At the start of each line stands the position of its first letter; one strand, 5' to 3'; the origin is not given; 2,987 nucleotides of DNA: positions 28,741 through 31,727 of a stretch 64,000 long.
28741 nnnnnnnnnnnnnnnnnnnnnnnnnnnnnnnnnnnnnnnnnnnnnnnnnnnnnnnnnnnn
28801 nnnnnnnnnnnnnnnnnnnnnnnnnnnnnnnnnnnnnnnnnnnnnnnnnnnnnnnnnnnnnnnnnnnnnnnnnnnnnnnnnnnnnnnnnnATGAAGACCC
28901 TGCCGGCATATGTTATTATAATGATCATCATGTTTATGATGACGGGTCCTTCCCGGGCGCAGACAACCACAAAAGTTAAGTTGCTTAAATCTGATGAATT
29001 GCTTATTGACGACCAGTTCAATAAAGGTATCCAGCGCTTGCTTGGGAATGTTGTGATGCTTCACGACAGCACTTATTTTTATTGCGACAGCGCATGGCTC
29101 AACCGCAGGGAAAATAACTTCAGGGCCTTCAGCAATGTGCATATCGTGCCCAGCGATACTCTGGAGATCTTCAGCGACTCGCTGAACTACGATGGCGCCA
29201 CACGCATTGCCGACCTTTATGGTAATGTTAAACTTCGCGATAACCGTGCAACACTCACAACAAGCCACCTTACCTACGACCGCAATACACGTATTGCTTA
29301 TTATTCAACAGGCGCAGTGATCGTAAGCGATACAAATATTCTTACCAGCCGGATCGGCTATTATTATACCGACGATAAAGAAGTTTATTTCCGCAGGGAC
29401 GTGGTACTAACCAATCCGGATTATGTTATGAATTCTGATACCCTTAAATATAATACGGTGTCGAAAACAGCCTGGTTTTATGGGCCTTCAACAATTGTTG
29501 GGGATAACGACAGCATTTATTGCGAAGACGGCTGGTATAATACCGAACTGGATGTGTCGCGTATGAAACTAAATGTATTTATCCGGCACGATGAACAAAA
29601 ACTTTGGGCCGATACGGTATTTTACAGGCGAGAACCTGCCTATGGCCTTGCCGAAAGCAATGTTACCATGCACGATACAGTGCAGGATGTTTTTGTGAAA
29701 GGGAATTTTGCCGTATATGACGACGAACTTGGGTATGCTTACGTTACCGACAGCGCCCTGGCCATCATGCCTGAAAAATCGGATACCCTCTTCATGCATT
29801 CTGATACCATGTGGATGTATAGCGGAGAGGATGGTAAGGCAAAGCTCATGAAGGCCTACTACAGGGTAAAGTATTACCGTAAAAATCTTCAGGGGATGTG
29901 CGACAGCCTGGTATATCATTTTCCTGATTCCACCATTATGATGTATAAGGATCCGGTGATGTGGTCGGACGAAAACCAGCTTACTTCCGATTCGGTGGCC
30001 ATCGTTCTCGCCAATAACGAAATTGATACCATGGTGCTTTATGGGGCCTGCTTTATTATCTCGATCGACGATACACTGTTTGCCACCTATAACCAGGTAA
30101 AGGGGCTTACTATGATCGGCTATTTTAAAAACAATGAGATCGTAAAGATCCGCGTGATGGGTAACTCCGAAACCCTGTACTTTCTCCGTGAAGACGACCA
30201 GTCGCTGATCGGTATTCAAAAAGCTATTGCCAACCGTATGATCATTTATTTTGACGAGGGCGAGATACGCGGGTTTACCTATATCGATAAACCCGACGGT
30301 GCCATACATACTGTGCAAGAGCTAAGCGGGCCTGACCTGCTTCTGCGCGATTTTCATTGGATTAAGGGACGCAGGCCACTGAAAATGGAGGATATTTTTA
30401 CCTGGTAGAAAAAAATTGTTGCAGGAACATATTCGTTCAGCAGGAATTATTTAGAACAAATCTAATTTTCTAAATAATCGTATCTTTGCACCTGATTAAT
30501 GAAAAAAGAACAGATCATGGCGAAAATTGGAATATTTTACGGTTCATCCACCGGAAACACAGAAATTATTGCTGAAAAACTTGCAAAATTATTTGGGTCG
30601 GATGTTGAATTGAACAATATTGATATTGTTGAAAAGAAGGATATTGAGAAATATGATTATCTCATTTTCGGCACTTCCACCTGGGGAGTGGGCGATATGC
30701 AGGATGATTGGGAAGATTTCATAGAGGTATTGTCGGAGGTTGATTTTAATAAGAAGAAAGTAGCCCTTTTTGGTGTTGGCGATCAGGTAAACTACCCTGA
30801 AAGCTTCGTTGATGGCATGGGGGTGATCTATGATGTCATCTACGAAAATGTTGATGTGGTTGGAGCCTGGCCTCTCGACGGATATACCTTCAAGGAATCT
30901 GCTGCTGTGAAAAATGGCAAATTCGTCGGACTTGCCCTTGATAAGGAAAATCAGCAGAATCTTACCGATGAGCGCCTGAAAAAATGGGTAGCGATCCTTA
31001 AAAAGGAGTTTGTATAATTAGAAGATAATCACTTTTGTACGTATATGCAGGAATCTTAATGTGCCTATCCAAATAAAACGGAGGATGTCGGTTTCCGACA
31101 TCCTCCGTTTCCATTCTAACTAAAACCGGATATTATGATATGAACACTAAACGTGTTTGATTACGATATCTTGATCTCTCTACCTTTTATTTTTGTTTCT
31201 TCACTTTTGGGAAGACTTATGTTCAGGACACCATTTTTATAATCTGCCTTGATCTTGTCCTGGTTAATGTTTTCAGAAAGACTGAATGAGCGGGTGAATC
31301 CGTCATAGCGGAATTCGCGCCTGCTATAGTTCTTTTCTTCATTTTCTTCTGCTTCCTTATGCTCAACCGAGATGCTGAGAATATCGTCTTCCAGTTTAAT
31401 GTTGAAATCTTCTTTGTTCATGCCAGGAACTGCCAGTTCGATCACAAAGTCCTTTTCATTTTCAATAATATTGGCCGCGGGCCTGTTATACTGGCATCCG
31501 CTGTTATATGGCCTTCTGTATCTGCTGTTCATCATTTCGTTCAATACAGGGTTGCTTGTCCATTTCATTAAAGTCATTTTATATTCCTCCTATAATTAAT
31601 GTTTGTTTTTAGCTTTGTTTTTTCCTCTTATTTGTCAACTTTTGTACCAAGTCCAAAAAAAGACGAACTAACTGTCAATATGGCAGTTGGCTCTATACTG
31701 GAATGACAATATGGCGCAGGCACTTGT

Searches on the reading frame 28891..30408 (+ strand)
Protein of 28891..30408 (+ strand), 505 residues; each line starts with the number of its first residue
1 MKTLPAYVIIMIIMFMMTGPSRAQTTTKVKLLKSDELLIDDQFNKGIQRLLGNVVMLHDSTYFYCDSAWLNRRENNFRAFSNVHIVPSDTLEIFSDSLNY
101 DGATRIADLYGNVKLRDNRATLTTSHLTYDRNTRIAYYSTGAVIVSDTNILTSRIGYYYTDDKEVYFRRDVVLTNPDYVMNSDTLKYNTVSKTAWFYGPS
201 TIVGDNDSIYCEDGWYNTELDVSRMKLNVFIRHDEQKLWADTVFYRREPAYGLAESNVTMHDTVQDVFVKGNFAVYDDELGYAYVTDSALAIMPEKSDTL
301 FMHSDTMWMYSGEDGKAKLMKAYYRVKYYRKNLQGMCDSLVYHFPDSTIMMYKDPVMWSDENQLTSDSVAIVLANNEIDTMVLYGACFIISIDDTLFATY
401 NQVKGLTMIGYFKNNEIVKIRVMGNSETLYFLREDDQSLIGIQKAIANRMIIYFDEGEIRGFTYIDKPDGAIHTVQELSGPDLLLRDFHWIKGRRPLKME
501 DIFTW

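Call 18: search_protein_families(library=pfam, proteins=[window:28891-30408:+], max_evalue=0.001)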
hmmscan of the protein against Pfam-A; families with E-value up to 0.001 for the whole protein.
window:28891-30408:+ (505 aa): 4 families
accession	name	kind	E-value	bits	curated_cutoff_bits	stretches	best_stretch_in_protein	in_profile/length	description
PF13100.11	OstA_2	-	2e-53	180.7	21.2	1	27-183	2-158/158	OstA-like protein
PF03968.19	LptD_N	-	1.4e-08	35.4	20.4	0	94-133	72-111/113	LptA/(LptD N-terminal domain) LPS transport protein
PF06835.18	LptC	-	2.6e-05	24.3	21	0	92-149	86-147/175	Lipopolysaccharide-assembly, LptC-related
PF14508.12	GH97_N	-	0.00028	20.9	25.3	1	223-325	46-144/229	Glycosyl-hydrolase 97 N-terminal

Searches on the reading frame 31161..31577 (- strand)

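Call 18: search_protein_families(library=pfam, proteins=[window:31161-31577:-], max_evalue=0.001)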
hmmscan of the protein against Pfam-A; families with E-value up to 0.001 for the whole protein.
window:31161-31577:- (138 aa): 2 families
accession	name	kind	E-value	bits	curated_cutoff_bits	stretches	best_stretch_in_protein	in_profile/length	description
PF00011.27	HSP20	-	8.5e-26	90.5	20.8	1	37-138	2-102/102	Hsp20/alpha crystallin family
PF17886.7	ArsA_HSP20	-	5.4e-05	23.1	22.5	1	42-121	2-62/63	HSP20-like domain found in ArsA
